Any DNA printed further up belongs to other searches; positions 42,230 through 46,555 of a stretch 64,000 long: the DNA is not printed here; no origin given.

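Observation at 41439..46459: Self-contained two-gene unit: a 1341-aa degenerate RecQ-like protein plus a tail-anchored coiled-coil protein, with no assignable function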

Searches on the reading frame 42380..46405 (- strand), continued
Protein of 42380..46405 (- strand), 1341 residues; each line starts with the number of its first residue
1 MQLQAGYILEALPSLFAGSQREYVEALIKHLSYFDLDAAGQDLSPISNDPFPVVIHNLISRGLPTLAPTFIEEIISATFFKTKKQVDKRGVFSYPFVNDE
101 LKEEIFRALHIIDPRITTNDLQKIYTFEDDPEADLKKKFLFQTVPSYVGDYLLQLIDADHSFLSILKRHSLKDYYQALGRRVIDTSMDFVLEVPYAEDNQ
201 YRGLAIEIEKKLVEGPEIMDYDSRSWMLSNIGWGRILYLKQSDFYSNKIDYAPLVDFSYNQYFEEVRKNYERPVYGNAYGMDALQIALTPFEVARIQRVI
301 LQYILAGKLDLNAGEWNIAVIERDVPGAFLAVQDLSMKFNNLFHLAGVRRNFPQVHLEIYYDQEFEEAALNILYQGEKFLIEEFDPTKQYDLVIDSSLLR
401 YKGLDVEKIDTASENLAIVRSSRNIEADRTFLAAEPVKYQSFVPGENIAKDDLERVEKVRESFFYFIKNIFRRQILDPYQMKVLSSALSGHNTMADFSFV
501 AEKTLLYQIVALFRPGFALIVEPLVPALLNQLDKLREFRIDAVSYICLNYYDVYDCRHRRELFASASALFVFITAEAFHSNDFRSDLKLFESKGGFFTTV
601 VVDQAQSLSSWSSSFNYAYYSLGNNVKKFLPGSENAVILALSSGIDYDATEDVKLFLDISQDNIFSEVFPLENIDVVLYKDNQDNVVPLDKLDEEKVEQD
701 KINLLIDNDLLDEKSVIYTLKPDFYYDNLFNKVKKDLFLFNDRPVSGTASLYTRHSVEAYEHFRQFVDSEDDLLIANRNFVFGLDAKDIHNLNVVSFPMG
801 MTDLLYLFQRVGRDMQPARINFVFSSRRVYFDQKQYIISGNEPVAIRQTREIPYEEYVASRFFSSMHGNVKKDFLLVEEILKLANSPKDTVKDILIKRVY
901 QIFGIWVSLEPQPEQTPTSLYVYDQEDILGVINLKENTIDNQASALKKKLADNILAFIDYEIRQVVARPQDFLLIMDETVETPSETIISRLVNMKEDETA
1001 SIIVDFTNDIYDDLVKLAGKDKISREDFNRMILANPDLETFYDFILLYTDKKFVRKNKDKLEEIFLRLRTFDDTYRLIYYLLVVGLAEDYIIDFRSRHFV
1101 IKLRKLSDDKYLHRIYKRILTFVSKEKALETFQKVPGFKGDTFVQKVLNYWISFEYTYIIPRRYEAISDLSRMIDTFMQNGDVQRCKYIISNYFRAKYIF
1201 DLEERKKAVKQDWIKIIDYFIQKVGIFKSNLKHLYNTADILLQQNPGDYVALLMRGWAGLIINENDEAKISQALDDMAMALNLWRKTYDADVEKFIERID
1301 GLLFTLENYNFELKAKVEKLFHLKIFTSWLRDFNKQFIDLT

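Call 28: find_encoding_contigs(protein=P0053, flank=10000, max_places=2)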
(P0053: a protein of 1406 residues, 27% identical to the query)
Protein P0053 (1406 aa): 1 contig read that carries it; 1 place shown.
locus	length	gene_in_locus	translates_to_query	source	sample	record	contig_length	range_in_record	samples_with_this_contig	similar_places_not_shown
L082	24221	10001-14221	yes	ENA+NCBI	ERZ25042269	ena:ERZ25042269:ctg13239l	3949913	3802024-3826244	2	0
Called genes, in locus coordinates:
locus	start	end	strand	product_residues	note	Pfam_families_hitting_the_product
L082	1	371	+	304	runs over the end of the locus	-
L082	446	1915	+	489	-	PF03235:GmrSD_N, PF25202:DUF7834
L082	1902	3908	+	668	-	PF03235:GmrSD_N, PF07510:GmrSD_C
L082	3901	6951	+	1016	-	PF04313:HSDR_N, PF00270:DEAD, PF04851:ResIII, PF18766:SWI2_SNF2, PF22679:T1R_D3-like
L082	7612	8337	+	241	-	PF19570:DUF6088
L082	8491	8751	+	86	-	-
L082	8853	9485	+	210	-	-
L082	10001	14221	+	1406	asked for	PF00270:DEAD, PF00271:Helicase_C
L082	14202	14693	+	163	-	-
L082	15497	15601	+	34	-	-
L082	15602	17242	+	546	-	-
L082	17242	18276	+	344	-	-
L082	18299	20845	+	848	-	PF00012:HSP70, PF06723:MreB_Mbl, PF00458:WHEP-TRS (weak)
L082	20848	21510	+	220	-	-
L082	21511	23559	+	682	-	PF00012:HSP70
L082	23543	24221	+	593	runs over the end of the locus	PF00069:Pkinase, PF07714:PK_Tyr_Ser-Thr, PF00004:AAA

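Call 36: find_encoding_contigs(protein=P0057, flank=10000, max_places=2)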
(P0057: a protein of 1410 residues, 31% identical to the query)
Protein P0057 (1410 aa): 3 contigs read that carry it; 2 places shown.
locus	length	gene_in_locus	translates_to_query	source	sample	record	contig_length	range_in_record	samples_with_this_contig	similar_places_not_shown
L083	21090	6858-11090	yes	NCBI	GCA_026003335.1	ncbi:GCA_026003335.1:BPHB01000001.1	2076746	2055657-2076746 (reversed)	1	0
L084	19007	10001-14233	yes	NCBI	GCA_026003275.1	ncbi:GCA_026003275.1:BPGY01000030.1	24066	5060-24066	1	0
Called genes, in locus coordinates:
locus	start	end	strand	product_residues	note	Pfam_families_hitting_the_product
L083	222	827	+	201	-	PF22381:Staph_reg_Sar_Rot (faint), PF01047:MarR, PF12802:MarR_2, PF13463:HTH_27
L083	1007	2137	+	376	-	PF09651:Cas_APE2256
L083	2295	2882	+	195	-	-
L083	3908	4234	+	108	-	-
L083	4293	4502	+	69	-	-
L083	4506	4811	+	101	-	-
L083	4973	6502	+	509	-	PF11398:DUF2813 (faint), PF13175:AAA_15, PF13476:AAA_23 (weak), PF00005:ABC_tran (weak), PF13304:AAA_21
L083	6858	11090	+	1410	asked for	PF00270:DEAD, PF00271:Helicase_C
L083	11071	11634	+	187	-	-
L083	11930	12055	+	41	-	-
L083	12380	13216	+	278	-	PF12686:DUF3800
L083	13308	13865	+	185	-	-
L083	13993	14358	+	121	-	-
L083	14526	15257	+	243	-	PF09411:PagL (weak)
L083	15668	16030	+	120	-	PF01548:DEDD_Tnp_IS110 (weak)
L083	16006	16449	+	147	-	-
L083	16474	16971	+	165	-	-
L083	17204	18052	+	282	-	PF14903:WG_beta_rep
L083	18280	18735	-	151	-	PF00872:Transposase_mut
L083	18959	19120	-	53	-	-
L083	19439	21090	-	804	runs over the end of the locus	PF13620:CarboxypepD_reg, PF13715:CarbopepD_reg_2, PF07715:Plug, PF00593:TonB_dep_Rec_b-barrel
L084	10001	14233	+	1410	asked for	PF00270:DEAD, PF00271:Helicase_C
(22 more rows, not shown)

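Call 37: find_encoding_contigs(protein=P0036, flank=10000, max_places=3)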
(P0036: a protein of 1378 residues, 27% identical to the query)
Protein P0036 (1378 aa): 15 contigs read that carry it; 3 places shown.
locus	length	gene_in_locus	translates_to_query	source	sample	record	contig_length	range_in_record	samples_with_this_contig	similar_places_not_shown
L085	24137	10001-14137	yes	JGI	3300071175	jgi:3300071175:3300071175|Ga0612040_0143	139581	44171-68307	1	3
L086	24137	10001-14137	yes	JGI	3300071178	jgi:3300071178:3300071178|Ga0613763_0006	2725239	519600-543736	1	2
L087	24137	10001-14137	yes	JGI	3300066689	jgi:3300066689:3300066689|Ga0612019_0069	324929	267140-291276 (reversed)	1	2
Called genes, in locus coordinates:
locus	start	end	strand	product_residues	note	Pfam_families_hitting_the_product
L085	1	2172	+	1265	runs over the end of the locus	PF04563:RNA_pol_Rpb2_1, PF04561:RNA_pol_Rpb2_2, PF04565:RNA_pol_Rpb2_3, PF10385:RNA_pol_Rpb2_45, PF00562:RNA_pol_Rpb2_6, PF04560:RNA_pol_Rpb2_7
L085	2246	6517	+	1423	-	PF04997:RNA_pol_Rpb1_1, PF21668:RPOC_hybrid (faint), PF00623:RNA_pol_Rpb1_2, PF04983:RNA_pol_Rpb1_3, PF05000:RNA_pol_Rpb1_4, PF04998:RNA_pol_Rpb1_5, PF01333:Apocytochr_F_C (faint)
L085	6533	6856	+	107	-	PF11950:DUF3467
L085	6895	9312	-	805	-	PF07676:PD40 (weak), PF00691:OmpA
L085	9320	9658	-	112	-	PF13828:DUF4190 (weak), PF07666:MpPF26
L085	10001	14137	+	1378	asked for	PF00270:DEAD, PF00271:Helicase_C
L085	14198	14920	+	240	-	-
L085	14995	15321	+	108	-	PF03819:MazG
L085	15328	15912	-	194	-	PF14103:DUF4276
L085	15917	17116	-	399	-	PF02463:SMC_N (faint), PF13175:AAA_15, PF13476:AAA_23 (weak), PF13304:AAA_21, PF13175:AAA_15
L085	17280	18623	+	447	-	PF00206:Lyase_1, PF08328:ASL_C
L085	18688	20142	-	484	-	PF12838:Fer4_7 (weak), PF00037:Fer4 (weak), PF25160:LdpA_Fe-S-bd (weak), PF12838:Fer4_7 (weak), PF13187:Fer4_9 (weak), PF00037:Fer4, PF12837:Fer4_6 (weak), PF02906:Fe_hyd_lg_C, +5 more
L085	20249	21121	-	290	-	-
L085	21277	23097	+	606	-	PF00664:ABC_membrane, PF00005:ABC_tran, PF02463:SMC_N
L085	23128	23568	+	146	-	-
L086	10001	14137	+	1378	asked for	PF00270:DEAD, PF00271:Helicase_C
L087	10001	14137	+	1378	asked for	PF00270:DEAD, PF00271:Helicase_C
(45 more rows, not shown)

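Call 38: find_encoding_contigs(protein=P0076, flank=10000, max_places=2)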
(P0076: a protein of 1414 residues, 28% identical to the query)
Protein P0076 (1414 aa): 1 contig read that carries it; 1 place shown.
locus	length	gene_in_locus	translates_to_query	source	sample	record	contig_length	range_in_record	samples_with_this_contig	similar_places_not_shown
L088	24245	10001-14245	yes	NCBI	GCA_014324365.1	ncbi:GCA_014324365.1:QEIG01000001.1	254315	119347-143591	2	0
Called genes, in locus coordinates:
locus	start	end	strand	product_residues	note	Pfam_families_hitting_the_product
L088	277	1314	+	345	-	PF14292:SusE, PF22058:X25_BaPul_like (faint), PF16411:SusF_SusE (faint)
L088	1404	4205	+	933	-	PF00128:Alpha-amylase, PF18962:Por_Secre_tail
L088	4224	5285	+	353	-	PF01116:F_bP_aldolase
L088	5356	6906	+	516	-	PF00128:Alpha-amylase, PF23915:SusG_C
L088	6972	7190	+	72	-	-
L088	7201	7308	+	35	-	PF05973:Gp49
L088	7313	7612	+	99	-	PF13560:HTH_31, PF12844:HTH_19, PF01381:HTH_3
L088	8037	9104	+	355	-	PF00142:Fer4_NifH (weak), PF01656:CbiA, PF02374:ArsA_ATPase, PF10609:ParA (weak), PF13614:AAA_31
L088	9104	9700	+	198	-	PF18735:HEPN_RiboL-PSP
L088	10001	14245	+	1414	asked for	PF00270:DEAD, PF00271:Helicase_C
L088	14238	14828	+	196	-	-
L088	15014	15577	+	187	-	PF13302:Acetyltransf_3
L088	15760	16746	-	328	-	PF00365:PFK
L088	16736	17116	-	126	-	PF02142:MGS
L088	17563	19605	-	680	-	PF02897:Peptidase_S9_N, PF00326:Peptidase_S9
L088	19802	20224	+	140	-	PF01741:MscL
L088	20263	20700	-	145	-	PF07813:LTXXQ (faint)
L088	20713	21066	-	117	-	-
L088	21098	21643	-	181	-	PF04542:Sigma70_r2, PF08281:Sigma70_r4_2, PF04545:Sigma70_r4 (weak)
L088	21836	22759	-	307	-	PF00582:Usp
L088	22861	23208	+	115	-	-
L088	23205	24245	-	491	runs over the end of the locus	PF01943:Polysacc_synt (weak)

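Call 39: find_encoding_contigs(protein=P0021, flank=10000, max_places=2)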
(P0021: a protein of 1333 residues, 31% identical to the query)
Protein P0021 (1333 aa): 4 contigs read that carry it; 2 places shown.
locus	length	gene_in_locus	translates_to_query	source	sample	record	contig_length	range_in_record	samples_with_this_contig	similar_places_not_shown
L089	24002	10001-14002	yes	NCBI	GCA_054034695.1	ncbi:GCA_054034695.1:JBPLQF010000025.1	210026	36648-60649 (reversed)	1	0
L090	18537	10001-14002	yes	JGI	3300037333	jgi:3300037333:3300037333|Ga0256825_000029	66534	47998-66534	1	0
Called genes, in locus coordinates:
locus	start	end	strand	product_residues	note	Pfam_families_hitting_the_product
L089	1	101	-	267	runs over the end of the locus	PF00142:Fer4_NifH (weak), PF01656:CbiA, PF02374:ArsA_ATPase, PF06564:CBP_BcsQ, PF09140:MipZ (faint), PF10609:ParA (weak), PF13614:AAA_31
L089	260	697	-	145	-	-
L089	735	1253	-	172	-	-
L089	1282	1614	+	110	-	PF02575:YbaB_DNA_bd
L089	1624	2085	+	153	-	-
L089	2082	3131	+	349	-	PF03702:AnmK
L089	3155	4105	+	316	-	PF00389:2-Hacid_dh, PF07991:KARI_N (faint), PF02826:2-Hacid_dh_C, PF00670:AdoHcyase_NAD (weak)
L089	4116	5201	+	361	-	PF03739:LptF_LptG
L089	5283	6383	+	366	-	PF01966:HD, PF13286:HD_assoc (faint)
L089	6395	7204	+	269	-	PF14237:GYF_2, PF04505:CD225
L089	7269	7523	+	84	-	-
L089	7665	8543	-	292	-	-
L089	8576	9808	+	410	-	PF17116:T9SS_plug_1st, PF16561:AMPK1_CBM (faint)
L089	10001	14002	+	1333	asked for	-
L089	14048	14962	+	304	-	-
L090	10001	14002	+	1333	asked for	-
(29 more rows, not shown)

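Call 44: search_protein_families(library=pfam, alignment_id=A4, max_evalue=0.00001)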
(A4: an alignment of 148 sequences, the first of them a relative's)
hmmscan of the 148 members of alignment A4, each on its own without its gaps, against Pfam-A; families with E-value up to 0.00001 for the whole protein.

A. member 1, L006:316-1176:+ (287 aa): 2 families
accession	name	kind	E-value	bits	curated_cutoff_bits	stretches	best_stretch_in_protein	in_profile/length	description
PF03462.23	PCRF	-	1.6e-40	139.4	24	1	26-139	77-194/194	PCRF domain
PF00472.26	RF-1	-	8.3e-39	132.6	35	1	147-257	1-116/116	RF-1 domain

B. families by the number of members that match (of 148 scanned): 155 families (the first 25 are shown)
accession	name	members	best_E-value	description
PF18962.6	Por_Secre_tail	5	2.5e-11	Secretion system C-terminal sorting domain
PF00206.25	Lyase_1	2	6e-52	Lyase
PF07992.20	Pyr_redox_2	2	1.7e-47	Pyridine nucleotide-disulphide oxidoreductase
PF01555.25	N6_N4_Mtase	2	3.1e-35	DNA methylase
PF00004.35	AAA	2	3.1e-24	ATPase family associated with various cellular activities (AAA)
PF12161.14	HsdM_N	2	5e-20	HsdM N-terminal domain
PF13738.12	Pyr_redox_3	2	1.9e-18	Pyridine nucleotide-disulphide oxidoreductase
PF00070.33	Pyr_redox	2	2.4e-15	Pyridine nucleotide-disulphide oxidoreductase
PF13715.12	CarbopepD_reg_2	2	3.7e-15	CarboxypepD_reg-like domain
PF13187.11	Fer4_9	2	1.9e-09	4Fe-4S dicluster domain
PF01266.30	DAO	2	6e-09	FAD dependent oxidoreductase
PF06039.21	Mqo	1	1.9e-233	Malate:quinone oxidoreductase (Mqo)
PF00562.33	RNA_pol_Rpb2_6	1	6.6e-126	RNA polymerase Rpb2, domain 6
PF00079.25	Serpin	1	3.7e-115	Serpin (serine protease inhibitor)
PF00749.27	tRNA-synt_1c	1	1.3e-108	tRNA synthetases class I (E and Q), catalytic domain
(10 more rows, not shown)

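Call 45: search_protein_families(library=pfam, alignment_id=A5, max_evalue=0.00001)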
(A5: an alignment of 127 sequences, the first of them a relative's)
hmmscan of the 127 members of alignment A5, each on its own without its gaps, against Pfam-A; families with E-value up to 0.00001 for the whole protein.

A. member 1, L001:6344-7684:+ (447 aa): 1 family
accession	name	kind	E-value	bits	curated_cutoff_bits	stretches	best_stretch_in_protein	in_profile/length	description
PF00291.31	PALP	-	2.1e-43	149.2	35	1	77-392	1-293/295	Pyridoxal-phosphate dependent enzyme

B. families by the number of members that match (of 127 scanned): 196 families (the first 25 are shown)
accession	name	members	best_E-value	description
PF13401.12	AAA_22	3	1.3e-08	AAA domain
PF01926.29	MMR_HSR1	2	6.5e-62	50S ribosome-binding GTPase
PF07992.20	Pyr_redox_2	2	5.6e-52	Pyridine nucleotide-disulphide oxidoreductase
PF02421.24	FeoB_N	2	2e-29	Ferrous iron transport protein B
PF00072.30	Response_reg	2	4.3e-25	Response regulator receiver domain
PF00691.25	OmpA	2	4e-23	OmpA family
PF13738.12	Pyr_redox_3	2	3.2e-21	Pyridine nucleotide-disulphide oxidoreductase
PF00149.33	Metallophos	2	4.8e-21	Calcineurin-like phosphoesterase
PF13715.12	CarbopepD_reg_2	2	4.9e-18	CarboxypepD_reg-like domain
PF04397.21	LytTR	2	9.9e-18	LytTr DNA-binding domain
PF00070.33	Pyr_redox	2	8.1e-16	Pyridine nucleotide-disulphide oxidoreductase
PF13604.12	AAA_30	2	2.7e-13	AAA domain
PF01546.33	Peptidase_M20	2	6e-13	Peptidase family M20/M25/M40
PF13620.12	CarboxypepD_reg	2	3.2e-10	Carboxypeptidase regulatory-like domain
PF00071.28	Ras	2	2.4e-09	Ras family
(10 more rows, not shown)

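Call 46: search_protein_families(library=padloc, alignment_id=A4, max_evalue=1e-10)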
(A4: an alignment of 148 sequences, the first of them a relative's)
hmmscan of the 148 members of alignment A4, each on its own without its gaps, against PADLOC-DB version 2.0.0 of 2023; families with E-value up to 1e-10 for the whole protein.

A. member 1, L006:316-1176:+ (287 aa): 0 families

B. families by the number of members that match (of 148 scanned): 156 families (the first 25 are shown)
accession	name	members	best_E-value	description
PDLC03021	MTase_I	2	7.9e-31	Type I methyltransferase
PDLC03025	MTase_I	2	6.9e-20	Type I methyltransferase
PDLC03224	MTase_II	1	2.1e-144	Type II methyltransferase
PDLC03634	MTase_III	1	7.2e-136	Type III methyltransferase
PDLC04807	PDC-S02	1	2.7e-126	-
PDLC03035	MTase_I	1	6.3e-126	Type I methyltransferase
PDLC03649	REase_III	1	8.3e-120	Type III restriction enzyme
PDLC03647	REase_III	1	9e-120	Type III restriction enzyme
PDLC03641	MTase_III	1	7.9e-112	Type III methyltransferase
PDLC04822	PDC-S02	1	2e-111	-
PDLC04817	PDC-S02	1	1.1e-102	-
PDLC02959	RT-Protease_XI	1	5.2e-96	single gene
PDLC02960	RT-Protease_XI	1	1.9e-95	single gene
PDLC02968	RT-Toprim_I-C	1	4.4e-90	single gene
PDLC02965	RT-Toprim_I-C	1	5.3e-90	single gene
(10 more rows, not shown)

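Call 47: search_protein_families(library=padloc, alignment_id=A5, max_evalue=1e-10)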
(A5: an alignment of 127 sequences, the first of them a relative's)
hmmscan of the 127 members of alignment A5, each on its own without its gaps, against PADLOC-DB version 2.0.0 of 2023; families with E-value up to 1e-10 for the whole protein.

A. member 1, L001:6344-7684:+ (447 aa): 0 families

B. families by the number of members that match (of 127 scanned): 38 families (the first 25 are shown)
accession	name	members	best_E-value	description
PDLC04984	PDC-S27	1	1.1e-162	-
PDLC04962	PDC-S22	1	2.2e-40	-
PDLC00847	E1-E2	1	2.9e-18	E1-E2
PDLC00856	E1-E2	1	4e-18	E1-E2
PDLC00836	E1-E2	1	7.5e-18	E1-E2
PDLC00848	E1-E2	1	8.3e-18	E1-E2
PDLC01096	C3a212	1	8.4e-18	SNc+LTD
PDLC03839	LeoA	1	1.2e-17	-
PDLC00839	E1-E2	1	4.6e-17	E1-E2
PDLC02960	RT-Protease_XI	1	8e-17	single gene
PDLC00837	E1-E2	1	8.4e-17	E1-E2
PDLC03841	LeoBC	1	1.3e-16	-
PDLC00829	E1-E2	1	1.4e-16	E1-E2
PDLC00832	E1-E2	1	2e-16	E1-E2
PDLC03963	SoFic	1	2.3e-16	-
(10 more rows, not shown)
